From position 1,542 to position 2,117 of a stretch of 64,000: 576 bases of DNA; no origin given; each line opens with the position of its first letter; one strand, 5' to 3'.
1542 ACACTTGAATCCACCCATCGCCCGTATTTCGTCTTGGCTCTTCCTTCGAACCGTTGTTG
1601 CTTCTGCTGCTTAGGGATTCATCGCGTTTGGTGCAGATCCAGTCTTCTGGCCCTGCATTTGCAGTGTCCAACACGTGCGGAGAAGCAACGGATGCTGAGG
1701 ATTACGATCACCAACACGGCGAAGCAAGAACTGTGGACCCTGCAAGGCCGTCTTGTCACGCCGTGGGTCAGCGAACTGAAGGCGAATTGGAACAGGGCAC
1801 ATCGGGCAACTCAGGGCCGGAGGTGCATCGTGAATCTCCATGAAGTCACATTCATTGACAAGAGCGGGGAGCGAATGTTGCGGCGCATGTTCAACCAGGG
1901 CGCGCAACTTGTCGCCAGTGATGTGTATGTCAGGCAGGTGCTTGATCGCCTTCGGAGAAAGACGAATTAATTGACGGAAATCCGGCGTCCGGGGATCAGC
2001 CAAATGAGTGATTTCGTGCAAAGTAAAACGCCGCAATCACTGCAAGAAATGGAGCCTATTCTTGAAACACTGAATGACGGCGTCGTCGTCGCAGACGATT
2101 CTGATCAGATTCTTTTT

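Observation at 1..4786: Sigma-54 / GAF-activator control of a partner-switching module adjacent to an ECF sigma factor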

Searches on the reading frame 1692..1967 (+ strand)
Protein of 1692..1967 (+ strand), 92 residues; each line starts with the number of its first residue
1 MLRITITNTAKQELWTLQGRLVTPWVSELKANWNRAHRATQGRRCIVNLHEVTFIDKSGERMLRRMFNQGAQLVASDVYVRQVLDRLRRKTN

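Call 13: search_protein_families(library=pfam, proteins=[window:1692-1967:+], max_evalue=10)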
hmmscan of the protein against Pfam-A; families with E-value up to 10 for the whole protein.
seq(92 aa): 3 families
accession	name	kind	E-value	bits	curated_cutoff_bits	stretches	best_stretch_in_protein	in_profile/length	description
PF13466.11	STAS_2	-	0.011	16.4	29.2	1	17-66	3-50/80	STAS domain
PF04397.21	LytTR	-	0.014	16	22.6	1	41-86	51-96/98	LytTr DNA-binding domain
PF01740.26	STAS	-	0.014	15.6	22.6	1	17-71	15-69/106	STAS domain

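Call 14: search_solved_structures(query=window:1692-1967:+, max_evalue=10)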
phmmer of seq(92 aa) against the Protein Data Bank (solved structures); distinct sequences matched with E-value up to 10: 7.
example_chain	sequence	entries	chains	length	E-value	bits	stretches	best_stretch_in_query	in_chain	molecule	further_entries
6kks_A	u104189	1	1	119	0.83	13.5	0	8-45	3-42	Transcription factor WER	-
3wqk_A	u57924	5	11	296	0.93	13.3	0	7-58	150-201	Diterpene synthase | RV3378C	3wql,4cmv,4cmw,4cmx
3wqn_A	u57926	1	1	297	0.95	13.3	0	7-58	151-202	Diterpene synthase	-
3wqm_A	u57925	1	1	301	0.97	13.2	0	7-58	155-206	Diterpene synthase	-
4kt8_A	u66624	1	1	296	1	13.2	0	7-58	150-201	Diterpene synthase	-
5e9u_B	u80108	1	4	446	1.8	12.4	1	14-79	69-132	Glycosyltransferase-stabilizing protein Gtf2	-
5e9t_B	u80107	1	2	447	1.8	12.4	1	14-79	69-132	Glycosyltransferase-stabilizing protein Gtf2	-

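Call 15: find_homologous_proteins(query=window:1692-1967:+, max_evalue=0.001)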
Query seq(92 aa) (92 aa): 345 proteins with E <= 0.001 among 346 candidates; the best 120 are listed.
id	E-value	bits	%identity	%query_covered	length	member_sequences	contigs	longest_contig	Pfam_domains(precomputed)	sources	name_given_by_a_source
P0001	5.2e-54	198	100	100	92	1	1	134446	-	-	-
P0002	3.7e-48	179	91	100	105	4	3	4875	-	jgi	jgi:anti-anti-sigma regulatory factor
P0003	2.7e-47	176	89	100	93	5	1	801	-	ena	-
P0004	2.9e-46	173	87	100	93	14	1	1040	-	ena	-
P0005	4.0e-45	169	85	100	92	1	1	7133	-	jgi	jgi:anti-anti-sigma regulatory factor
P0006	2.2e-44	167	84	100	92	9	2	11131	-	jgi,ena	jgi:anti-anti-sigma regulatory factor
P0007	4.8e-44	166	84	100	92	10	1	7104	-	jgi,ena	-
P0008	8.7e-44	165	83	100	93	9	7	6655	-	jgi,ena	jgi:anti-anti-sigma regulatory factor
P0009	2.3e-43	164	82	100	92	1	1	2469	-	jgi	jgi:hypothetical protein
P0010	2.7e-43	163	85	100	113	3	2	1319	-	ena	-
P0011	4.9e-43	163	83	100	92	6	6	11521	-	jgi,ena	-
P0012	5.3e-43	163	83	100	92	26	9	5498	-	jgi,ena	jgi:anti-anti-sigma regulatory factor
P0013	1.1e-42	162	83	100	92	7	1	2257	-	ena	-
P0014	1.5e-42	161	80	100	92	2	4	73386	-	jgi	jgi:anti-anti-sigma regulatory factor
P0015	2.6e-41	157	82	100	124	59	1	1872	-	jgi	jgi:hypothetical protein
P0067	4.6e-37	144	76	100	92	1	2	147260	-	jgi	jgi:hypothetical protein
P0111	8.8e-36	140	75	99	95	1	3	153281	-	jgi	jgi:anti-anti-sigma regulatory factor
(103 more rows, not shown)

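Call 16: find_encoding_contigs(protein=P0001, flank=10000, max_places=3)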
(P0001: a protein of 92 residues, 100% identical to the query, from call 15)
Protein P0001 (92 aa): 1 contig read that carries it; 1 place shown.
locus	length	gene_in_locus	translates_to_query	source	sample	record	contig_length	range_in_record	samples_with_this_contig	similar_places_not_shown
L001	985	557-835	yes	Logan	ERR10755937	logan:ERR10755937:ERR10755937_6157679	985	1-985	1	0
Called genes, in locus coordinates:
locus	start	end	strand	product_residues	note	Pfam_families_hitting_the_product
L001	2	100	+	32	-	?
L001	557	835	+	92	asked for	-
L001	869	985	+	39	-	?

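Call 17: find_encoding_contigs(protein=P0067, flank=8000, max_places=2)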
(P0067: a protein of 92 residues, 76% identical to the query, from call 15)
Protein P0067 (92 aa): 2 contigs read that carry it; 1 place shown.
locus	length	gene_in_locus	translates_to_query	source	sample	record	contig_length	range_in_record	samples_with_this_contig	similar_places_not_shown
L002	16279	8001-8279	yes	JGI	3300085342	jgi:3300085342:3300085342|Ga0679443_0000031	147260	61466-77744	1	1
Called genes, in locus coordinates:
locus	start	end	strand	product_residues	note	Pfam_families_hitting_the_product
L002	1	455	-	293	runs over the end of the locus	PF00106:adh_short, PF08659:KR, PF13561:adh_short_C2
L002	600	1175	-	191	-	PF00440:TetR_N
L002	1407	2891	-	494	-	PF01946:Thi4 (faint), PF00890:FAD_binding_2 (faint), PF07992:Pyr_redox_2, PF12831:FAD_oxidored (weak), PF13738:Pyr_redox_3, PF01262:AlaDh_PNT_C (weak), PF00070:Pyr_redox, PF02852:Pyr_redox_dim, +3 more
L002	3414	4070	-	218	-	PF04542:Sigma70_r2, PF08281:Sigma70_r4_2, PF04545:Sigma70_r4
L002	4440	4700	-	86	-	-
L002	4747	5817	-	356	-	PF11453:DUF2950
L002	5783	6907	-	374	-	PF11737:DUF3300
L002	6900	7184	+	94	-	-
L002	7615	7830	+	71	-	PF11154:DUF2934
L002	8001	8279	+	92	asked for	-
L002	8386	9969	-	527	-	PF01590:GAF, PF13185:GAF_2, PF13492:GAF_3, PF00158:Sigma54_activat, PF14532:Sigma54_activ_2, PF00004:AAA (weak), PF07728:AAA_5 (weak), PF25601:AAA_lid_14, +1 more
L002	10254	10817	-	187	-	PF11154:DUF2934 (weak), PF00011:HSP20 (weak)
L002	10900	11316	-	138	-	-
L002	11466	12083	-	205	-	PF13505:OMP_b-brl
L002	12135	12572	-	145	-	-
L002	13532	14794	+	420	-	PF13167:GTP-bdg_N, PF16360:GTP-bdg_M, PF12631:MnmE_helical (weak), PF01926:MMR_HSR1, PF02421:FeoB_N (weak)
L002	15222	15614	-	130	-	PF04151:PPC (faint)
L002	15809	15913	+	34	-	-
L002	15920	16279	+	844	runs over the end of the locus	PF12704:MacB_PCD, PF02687:FtsX, PF12704:MacB_PCD, PF02687:FtsX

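Call 18: find_encoding_contigs(protein=P0111, flank=8000, max_places=2)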
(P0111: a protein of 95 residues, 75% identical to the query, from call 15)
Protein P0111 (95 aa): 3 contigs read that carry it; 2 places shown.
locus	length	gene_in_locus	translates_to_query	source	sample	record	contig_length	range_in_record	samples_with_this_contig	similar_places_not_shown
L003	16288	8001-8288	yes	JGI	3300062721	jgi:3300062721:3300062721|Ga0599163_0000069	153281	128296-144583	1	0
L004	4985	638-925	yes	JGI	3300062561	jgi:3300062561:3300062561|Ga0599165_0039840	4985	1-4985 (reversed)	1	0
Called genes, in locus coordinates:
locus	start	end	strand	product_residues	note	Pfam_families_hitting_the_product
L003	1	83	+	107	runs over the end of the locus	-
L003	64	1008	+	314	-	PF00512:HisKA, PF02518:HATPase_c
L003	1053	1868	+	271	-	PF07366:SnoaL, PF12680:SnoaL_2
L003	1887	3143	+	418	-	PF00158:Sigma54_activat, PF13191:AAA_16 (weak), PF14532:Sigma54_activ_2, PF07728:AAA_5, PF25601:AAA_lid_14, PF02954:HTH_8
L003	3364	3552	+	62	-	-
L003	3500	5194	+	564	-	PF10459:Peptidase_S46 (faint), PF00089:Trypsin, PF13365:Trypsin_2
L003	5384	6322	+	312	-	-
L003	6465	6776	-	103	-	PF11154:DUF2934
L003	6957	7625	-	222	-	PF04542:Sigma70_r2, PF04545:Sigma70_r4, PF08281:Sigma70_r4_2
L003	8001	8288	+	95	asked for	-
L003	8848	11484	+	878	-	PF13620:CarboxypepD_reg, PF13715:CarbopepD_reg_2, PF17210:SdrD_B (weak), PF22904:NOMO1-like_2nd (weak), PF25183:OMP_b-brl_4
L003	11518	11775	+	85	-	-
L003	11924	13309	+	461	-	PF04055:Radical_SAM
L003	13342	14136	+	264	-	PF17131:TP_0789-like (weak)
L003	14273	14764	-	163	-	PF14534:DUF4440, PF12680:SnoaL_2 (weak)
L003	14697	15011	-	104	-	PF11154:DUF2934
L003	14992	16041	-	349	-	PF08240:ADH_N, PF00107:ADH_zinc_N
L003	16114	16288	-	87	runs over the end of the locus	-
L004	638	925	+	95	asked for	-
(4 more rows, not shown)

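Call 20: search_solved_structures(query=A1, max_evalue=10, show_alignments=3)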
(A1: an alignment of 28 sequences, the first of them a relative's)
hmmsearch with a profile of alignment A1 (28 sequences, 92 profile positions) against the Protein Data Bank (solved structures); distinct sequences matched with E-value up to 10: 10.
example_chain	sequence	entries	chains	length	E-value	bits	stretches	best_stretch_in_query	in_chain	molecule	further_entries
1sbo_A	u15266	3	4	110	0.15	15.4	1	2-68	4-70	Putative anti-sigma factor antagonist TM1442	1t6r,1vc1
1q3r_A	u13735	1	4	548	0.34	14.3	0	46-89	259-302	Thermosome alpha subunit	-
1q2v_A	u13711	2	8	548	0.34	14.3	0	46-89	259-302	Thermosome alpha subunit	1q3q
1q3s_A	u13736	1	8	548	0.34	14.3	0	46-89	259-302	Thermosome alpha subunit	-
2lkc_A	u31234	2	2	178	0.54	13.7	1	43-74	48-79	Translation initiation factor IF-2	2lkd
2ax3_A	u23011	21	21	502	0.7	13.3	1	19-65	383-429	hypothetical protein TM0922 | Bifunctional NAD(P)H-hydrate repair enzyme Nnr | Putative uncharacterized protein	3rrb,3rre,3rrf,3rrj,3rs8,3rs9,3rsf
1th8_B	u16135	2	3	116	0.79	13.1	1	18-77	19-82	Anti-sigma F factor antagonist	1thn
1auz_A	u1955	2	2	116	0.86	13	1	18-65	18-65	SPOIIAA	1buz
1tid_B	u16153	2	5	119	0.96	12.9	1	18-77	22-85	Anti-sigma F factor antagonist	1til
5olm_A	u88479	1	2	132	1.5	12.2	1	20-62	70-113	E3 ubiquitin-protein ligase TRIM21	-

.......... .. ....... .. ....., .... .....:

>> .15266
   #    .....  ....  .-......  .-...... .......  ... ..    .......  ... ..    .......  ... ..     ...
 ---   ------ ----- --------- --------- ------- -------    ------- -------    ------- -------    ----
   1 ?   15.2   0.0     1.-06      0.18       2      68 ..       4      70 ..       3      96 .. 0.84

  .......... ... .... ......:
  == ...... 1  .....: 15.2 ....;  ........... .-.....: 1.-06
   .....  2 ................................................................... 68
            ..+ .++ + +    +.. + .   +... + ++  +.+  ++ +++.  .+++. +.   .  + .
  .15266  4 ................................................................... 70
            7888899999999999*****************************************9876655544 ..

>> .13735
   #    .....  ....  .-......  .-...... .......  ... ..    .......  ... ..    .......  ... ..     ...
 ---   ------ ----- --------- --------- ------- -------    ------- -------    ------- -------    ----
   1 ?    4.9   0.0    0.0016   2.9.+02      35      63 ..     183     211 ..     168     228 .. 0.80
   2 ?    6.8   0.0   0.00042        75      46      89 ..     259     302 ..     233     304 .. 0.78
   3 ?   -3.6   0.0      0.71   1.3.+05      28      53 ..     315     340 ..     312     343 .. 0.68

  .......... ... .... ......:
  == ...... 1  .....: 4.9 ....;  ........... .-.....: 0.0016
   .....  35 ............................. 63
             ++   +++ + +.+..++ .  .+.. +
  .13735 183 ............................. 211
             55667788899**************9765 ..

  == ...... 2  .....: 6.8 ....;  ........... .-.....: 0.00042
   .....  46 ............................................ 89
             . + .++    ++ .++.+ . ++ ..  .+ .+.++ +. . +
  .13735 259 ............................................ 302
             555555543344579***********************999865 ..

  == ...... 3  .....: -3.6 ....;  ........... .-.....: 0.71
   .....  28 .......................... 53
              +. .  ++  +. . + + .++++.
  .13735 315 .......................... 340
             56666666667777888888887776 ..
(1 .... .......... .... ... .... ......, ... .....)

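Call 27: find_related_loci(query=A1, collection=genome_contigs, flank=8000)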
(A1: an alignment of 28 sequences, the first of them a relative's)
Query A1 (92 aa) in genome_contigs; peptide patterns used: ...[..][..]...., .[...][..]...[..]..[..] (x = any residue, [..] = any of these).
48 stretches matched a pattern; 12 encode a relative of the query (tblastn E <= 1e-3); 12 distinct loci.
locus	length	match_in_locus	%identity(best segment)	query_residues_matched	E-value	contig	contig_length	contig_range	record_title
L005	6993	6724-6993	88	1-90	1e-51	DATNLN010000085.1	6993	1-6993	MAG TPA_asm: Candidatus Acidiferrales bacterium isolate SMAG_U11453 k141_153839, whole genome shotgun sequence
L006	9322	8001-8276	86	1-92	9e-52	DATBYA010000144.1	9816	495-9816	MAG TPA_asm: Candidatus Sulfotelmatobacter sp. isolate SMAG_U7581 k141_1138550, whole genome shotgun sequence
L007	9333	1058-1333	77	1-92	1e-47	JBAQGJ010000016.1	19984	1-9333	MAG: Candidatus Acidiferrales bacterium isolate MFD09291_ilm_asm_bin33 k127_106849, whole genome shotgun sequence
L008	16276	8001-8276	79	1-92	1e-47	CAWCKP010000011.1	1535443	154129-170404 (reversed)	MAG: uncultured Acidobacteriota bacterium isolate MFD01248.bin.1.41 genome assembly, contig: contig_2818, whole genome s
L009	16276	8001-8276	82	1-92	1e-47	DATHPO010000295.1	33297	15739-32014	MAG TPA_asm: Terriglobales bacterium isolate SMAG_U12712 k141_4284091, whole genome shotgun sequence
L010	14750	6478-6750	76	1-91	6e-42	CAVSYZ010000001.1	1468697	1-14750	MAG: uncultured Acidobacteriota bacterium isolate MFD04463.bin.1.91 genome assembly, contig: contig_14378, whole genome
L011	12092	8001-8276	66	1-92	3e-39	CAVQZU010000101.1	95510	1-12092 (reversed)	MAG: uncultured Acidobacteriota bacterium isolate MFD10064.bin.2.95 genome assembly, contig: contig_53345, whole genome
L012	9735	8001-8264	69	1-88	1e-37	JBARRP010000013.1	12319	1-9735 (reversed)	MAG: Candidatus Acidiferrales bacterium isolate MFD13499_ilm_asm_bin38 k127_2058, whole genome shotgun sequence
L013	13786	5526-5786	71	1-87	6e-35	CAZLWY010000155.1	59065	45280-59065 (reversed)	MAG TPA_asm: uncultured Acidobacteriaceae bacterium isolate binchicken_co344_160 genome assembly, contig: k141_4833989,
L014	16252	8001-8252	68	1-85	5e-35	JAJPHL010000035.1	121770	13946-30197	MAG: Terriglobia bacterium isolate Centralia_MAG_166 k107_21302693, whole genome shotgun sequence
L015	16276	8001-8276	74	1-92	2e-43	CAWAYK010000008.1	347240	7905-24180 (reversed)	MAG: uncultured Acidobacteriota bacterium isolate MFD05513.bin.1.199 genome assembly, contig: contig_49138, whole genome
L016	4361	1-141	89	44-90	9e-25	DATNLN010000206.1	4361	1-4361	MAG TPA_asm: Candidatus Acidiferrales bacterium isolate SMAG_U11453 k141_695441, whole genome shotgun sequence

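Call 31: predict_structure(alignment_id=A1)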
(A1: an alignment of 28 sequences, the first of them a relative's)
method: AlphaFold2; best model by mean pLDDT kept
length: 92 residues; sequences in the alignment: 28
mean_pLDDT: 87.6   pTM: 0.77
mean pLDDT of the five models: 87.6, 86.5, 84.2, 52.7, 47.7
residues with pLDDT >= 90: 53; 70-90: 32; 50-70: 7; < 50: 0
segments of 3 or more residues with pLDDT < 50: none
pLDDT, mean of each block of 10 residues (from residue 1): 89 92 92 77 87 93 91 88 85 58
secondary structure, 60 per line:
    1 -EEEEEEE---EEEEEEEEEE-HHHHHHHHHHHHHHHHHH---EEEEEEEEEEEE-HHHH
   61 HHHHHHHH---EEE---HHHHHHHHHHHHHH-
elements in order: E2-8 E12-21 H23-40 E44-55 H57-68 E72-74 H78-91

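Call 34: fold_search(model_id=the predicted structure, library=pdb)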
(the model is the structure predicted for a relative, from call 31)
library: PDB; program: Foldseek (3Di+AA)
matches with E <= 10: 1189; with E <= 0.001: 24
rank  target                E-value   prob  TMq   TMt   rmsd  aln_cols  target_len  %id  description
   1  1th8_B                5.9e-06  1.00  0.75  0.61   2.9        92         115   23  Crystal Structures of the ADP and ATP bound forms of the Bacillus Anti-sigma factor SpoIIAB in complex with the Anti-a (released 2004-06-15)
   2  4hyl_A                7.7e-06  1.00  0.68  0.57   3.0        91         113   24  The crystal structure of an anti-sigma-factor antagonist from Haliangium ochraceum DSM 14365 (released 2012-11-28)
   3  1thn_B                8.8e-06  1.00  0.75  0.62   2.9        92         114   23  Crystal Structures of the ADP and ATP bound forms of the Bacillus Anti-sigma factor SpoIIAB in complex with the Anti-a (released 2004-06-15)
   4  1tid_D                1.0e-05  1.00  0.74  0.59   2.9        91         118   23  Crystal Structures of the ADP and ATP bound forms of the Bacillus Anti-sigma factor SpoIIAB in complex with the Anti-a (released 2004-06-15)
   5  1tid_B                1.4e-05  1.00  0.74  0.59   2.9        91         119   23  Crystal Structures of the ADP and ATP bound forms of the Bacillus Anti-sigma factor SpoIIAB in complex with the Anti-a (released 2004-06-15)
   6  6m36_B                4.7e-05  1.00  0.74  0.69   2.8        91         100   15  The crystal structure of B. subtilis RsbV/RsbW complex in the monoclinic crystal form (released 2020-07-15)
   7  1til_B                4.7e-05  1.00  0.73  0.59   3.0        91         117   23  Crystal Structures of the ADP and ATP bound forms of the Bacillus Anti-sigma factor SpoIIAB in complex with the Anti-a (released 2004-06-15)
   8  6m36_D                5.0e-05  1.00  0.67  0.63   2.9        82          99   16  The crystal structure of B. subtilis RsbV/RsbW complex in the monoclinic crystal form (released 2020-07-15)
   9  4hyl_B                5.3e-05  1.00  0.63  0.53   3.2        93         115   25  The crystal structure of an anti-sigma-factor antagonist from Haliangium ochraceum DSM 14365 (released 2012-11-28)
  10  1vc1_A                9.7e-05  1.00  0.72  0.61   3.8        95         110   19  Crystal structure of the TM1442 protein from Thermotoga maritima, a homolog of the Bacillus subtilis general stress re (released 2004-09-28)
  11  3if5                  1.7e-04  1.00  0.61  0.16   2.8        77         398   21  Crystal Structure Analysis of Mglu (released 2009-08-04)
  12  6m36_H                2.2e-04  1.00  0.75  0.69   2.8        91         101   15  The crystal structure of B. subtilis RsbV/RsbW complex in the monoclinic crystal form (released 2020-07-15)
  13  6m36_F                2.8e-04  1.00  0.66  0.64   2.6        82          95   12  The crystal structure of B. subtilis RsbV/RsbW complex in the monoclinic crystal form (released 2020-07-15)
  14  4xs5_A                3.4e-04  1.00  0.75  0.60   2.4        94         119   16  Crystal structure of Sulfate transporter/antisigma-factor antagonist STAS from Dyadobacter fermentans DSM 18053 (released 2015-02-11)
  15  1h4z                  3.4e-04  1.00  0.55  0.48   7.6       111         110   18  Structure of the Anti-Sigma Factor Antagonist SpoIIAA in its Unphosphorylated Form (released 2001-07-06)
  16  8ih8_B                4.2e-04  1.00  0.68  0.55   3.6        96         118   12  anti-sigmaF factor and Anti-sigmaF factor antagonist complex(usfx-RsfB) (released 2024-02-28)
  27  8ih8_A                1.1e-03  1.00  0.65  0.53   2.9        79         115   13  anti-sigmaF factor and Anti-sigmaF factor antagonist complex(usfx-RsfB) (released 2024-02-28)
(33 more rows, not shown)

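Call 41: find_related_loci(query=A1, collection=metagenome_contigs, flank=7000)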
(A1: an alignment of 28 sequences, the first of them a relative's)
Query A1 (92 aa) in metagenome_contigs; peptide patterns used: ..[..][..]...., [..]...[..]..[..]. (x = any residue, [..] = any of these).
409 stretches matched a pattern; 173 encode a relative of the query (tblastn E <= 1e-3); the best 80 are kept; 80 distinct loci.
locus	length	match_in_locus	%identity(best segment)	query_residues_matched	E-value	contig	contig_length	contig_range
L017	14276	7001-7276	87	1-92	9e-52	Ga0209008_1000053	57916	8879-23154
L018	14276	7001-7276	87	1-92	1e-51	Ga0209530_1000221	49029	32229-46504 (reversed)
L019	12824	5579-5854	87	1-92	1e-51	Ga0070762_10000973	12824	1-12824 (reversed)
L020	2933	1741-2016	86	1-92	2e-51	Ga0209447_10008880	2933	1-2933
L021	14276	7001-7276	87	1-92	1e-51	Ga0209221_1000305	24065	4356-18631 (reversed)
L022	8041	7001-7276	86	1-92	3e-51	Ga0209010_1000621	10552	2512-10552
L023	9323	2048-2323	86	1-92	4e-51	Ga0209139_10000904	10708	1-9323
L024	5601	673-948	86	1-92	5e-51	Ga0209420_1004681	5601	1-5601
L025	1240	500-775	86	1-92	3e-53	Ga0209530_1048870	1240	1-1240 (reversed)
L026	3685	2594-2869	86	1-92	4e-51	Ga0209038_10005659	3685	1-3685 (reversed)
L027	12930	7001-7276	84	1-92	3e-50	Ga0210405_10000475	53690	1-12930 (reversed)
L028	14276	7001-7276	84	1-92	3e-50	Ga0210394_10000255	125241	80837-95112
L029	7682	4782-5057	84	1-92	7e-50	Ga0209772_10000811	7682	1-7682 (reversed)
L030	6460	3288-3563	82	1-92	1e-48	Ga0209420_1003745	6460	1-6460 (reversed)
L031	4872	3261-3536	84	1-92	7e-49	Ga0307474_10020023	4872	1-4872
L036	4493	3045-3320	83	1-92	1e-47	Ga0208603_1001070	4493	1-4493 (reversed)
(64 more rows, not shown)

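Call 75: search_protein_representatives(alignment_id=A1)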
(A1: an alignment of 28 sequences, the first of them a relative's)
Query: 28 sequences, 92 profile positions. Proteins with E-value up to 0.001 (for the whole library): 2531; up to 1e-10: 654; up to 1e-30: 27. The best 150 are listed.
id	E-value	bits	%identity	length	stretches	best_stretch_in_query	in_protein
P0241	1.2e-44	166.5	-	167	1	1-92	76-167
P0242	1.3e-43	163.1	-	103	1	1-91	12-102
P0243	5.2e-38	145.2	-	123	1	1-83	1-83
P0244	1.5e-36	140.5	-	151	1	1-89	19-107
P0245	1.6e-35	137.2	-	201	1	1-89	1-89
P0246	3.5e-35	136.1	-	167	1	1-90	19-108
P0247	2.2e-34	133.6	-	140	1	1-90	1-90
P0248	3.5e-34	132.9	-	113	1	1-91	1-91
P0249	4.0e-34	132.7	-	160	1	1-91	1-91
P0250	7.3e-34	131.9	-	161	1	1-89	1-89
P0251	8.4e-34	131.7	-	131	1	1-91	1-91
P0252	1.1e-33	131.3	-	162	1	1-88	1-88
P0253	1.3e-33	131.1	-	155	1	1-88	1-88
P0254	1.6e-33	130.8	-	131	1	1-91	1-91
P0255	4.8e-33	129.3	-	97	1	1-90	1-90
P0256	5.3e-33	129.1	-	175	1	1-89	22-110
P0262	1.2e-31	124.8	-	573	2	1-92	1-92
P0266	8.1e-31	122.1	-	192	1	1-91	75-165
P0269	1.2e-30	121.6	-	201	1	1-91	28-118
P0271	1.2e-30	121.6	-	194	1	1-91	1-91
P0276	2.7e-30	120.4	-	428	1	1-91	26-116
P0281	6.9e-30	119.1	-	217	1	1-90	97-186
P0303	1.0e-26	109.0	-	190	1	1-89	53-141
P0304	2.4e-26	107.8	-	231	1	1-90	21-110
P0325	3.4e-23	97.7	-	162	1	1-90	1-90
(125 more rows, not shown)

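Call 77: search_protein_families(library=pfam, proteins=[P0262, P0276, P0304, P0281, P0245, P0269, P0271, P0266, P0303, P0256], max_evalue=0.001)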
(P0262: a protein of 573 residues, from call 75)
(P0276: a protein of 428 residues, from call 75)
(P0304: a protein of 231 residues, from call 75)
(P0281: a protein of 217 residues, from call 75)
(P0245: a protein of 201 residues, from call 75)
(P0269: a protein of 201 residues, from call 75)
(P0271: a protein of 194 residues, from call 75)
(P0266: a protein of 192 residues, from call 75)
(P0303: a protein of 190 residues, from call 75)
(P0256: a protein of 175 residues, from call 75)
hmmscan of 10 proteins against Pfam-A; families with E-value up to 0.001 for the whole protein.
P0262 (573 aa): 1 family
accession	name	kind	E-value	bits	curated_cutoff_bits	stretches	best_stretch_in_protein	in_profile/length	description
PF02321.23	OEP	-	4.6e-49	167.2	22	2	412-571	2-165/187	Outer membrane efflux protein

P0276 (428 aa): 2 families
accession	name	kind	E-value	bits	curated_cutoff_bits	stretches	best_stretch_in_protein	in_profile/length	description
PF16576.10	HlyD_D23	-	5.7e-10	39.3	30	1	181-408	20-214/214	Barrel-sandwich domain of CusB or HlyD membrane-fusion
PF13437.12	HlyD_3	-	1.5e-06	29.3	22.2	0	184-275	3-96/106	HlyD family secretion protein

P0304 (231 aa): 0 families

P0281 (217 aa): 0 families

P0245 (201 aa): 1 family
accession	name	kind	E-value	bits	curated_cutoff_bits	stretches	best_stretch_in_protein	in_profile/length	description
PF04542.20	Sigma70_r2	-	0.00074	19.7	24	0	110-143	34-69/71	Sigma-70 region 2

P0269 (201 aa): 0 families

P0271 (194 aa): 0 families

P0266 (192 aa): 0 families

P0303 (190 aa): 0 families

P0256 (175 aa): 1 family
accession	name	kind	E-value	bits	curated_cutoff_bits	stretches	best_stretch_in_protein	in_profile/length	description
PF13466.11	STAS_2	-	0.0003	21.3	29.2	1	57-84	20-47/80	STAS domain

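Call 78: find_encoding_contigs(protein=P0262, flank=6000, max_places=1)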
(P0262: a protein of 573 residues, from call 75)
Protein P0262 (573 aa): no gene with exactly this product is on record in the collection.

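Call 79: find_encoding_contigs(protein=P0325, flank=6000, max_places=1)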
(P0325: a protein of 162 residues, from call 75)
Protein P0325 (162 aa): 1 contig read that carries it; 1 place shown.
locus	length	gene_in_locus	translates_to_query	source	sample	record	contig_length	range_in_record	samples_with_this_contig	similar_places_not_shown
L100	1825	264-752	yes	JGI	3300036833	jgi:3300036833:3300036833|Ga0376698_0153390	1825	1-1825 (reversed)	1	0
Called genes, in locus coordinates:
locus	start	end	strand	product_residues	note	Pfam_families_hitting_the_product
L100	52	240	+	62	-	PF03544:TonB_C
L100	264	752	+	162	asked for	-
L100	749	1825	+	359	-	?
